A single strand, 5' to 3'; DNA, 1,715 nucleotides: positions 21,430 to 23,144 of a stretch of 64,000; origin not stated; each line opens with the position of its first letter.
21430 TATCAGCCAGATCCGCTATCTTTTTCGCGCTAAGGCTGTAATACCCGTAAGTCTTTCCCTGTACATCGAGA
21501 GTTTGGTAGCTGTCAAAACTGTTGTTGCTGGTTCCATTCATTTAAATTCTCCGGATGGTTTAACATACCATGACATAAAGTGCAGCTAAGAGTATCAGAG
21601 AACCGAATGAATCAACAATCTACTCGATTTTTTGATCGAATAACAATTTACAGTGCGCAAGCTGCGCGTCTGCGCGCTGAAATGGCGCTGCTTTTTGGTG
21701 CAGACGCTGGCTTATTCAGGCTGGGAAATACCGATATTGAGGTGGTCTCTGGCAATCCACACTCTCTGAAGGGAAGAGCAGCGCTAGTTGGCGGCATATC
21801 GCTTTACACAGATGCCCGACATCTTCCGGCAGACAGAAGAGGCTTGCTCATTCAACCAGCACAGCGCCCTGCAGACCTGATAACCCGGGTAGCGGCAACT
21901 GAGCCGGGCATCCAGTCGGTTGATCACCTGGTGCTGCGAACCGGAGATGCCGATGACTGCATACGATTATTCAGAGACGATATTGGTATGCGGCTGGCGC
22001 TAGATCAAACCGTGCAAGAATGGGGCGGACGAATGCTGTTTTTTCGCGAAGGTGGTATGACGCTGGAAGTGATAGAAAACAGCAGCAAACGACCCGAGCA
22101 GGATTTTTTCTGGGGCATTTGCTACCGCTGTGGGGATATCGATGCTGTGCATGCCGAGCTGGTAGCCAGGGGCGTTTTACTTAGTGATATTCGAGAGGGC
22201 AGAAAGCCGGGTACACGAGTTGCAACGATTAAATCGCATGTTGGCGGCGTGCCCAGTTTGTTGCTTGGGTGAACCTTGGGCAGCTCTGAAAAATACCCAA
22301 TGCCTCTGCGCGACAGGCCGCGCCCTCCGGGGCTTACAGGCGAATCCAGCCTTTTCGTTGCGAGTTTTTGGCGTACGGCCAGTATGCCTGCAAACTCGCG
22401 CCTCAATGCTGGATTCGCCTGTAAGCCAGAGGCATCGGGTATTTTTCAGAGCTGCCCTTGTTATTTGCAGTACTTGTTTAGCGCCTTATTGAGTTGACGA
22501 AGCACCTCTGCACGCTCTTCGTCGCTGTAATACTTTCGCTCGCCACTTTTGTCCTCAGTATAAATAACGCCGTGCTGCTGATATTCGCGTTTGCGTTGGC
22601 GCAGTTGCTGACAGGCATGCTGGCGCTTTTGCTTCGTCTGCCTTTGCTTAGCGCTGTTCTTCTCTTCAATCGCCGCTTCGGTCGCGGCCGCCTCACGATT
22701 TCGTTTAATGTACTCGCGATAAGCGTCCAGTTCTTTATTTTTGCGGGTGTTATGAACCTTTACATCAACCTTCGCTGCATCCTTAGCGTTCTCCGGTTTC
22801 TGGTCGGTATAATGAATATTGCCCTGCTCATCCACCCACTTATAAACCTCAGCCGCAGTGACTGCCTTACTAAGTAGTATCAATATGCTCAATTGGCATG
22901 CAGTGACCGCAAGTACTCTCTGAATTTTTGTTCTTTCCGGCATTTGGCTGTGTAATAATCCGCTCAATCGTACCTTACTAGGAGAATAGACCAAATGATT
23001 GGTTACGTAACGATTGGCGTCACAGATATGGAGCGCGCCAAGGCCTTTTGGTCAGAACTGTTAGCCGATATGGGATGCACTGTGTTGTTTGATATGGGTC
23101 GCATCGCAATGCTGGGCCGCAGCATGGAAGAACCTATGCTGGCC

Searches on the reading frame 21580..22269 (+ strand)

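Call 69: search_protein_families(library=pfam, proteins=[window:21580-22269:+])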
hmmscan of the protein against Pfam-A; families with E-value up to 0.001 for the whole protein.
window:21580-22269:+ (230 aa): 2 families
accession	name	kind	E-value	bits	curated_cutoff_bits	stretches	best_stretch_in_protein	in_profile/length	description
PF13669.12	Glyoxalase_4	-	1e-08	35.9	27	1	115-215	1-108/109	Glyoxalase/Bleomycin resistance protein/Dioxygenase superfamily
PF00903.31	Glyoxalase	-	6.6e-08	33.4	20.6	1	114-210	2-104/121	Glyoxalase/Bleomycin resistance protein/Dioxygenase superfamily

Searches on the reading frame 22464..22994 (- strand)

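Call 69: search_protein_families(library=pfam, proteins=[window:22464-22994:-])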
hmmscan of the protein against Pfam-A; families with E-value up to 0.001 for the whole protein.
window:22464-22994:- (177 aa): 1 family
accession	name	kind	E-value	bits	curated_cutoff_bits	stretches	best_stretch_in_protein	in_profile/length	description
PF13511.11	DUF4124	-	3.7e-13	49.9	22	1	38-80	2-44/56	Domain of unknown function (DUF4124)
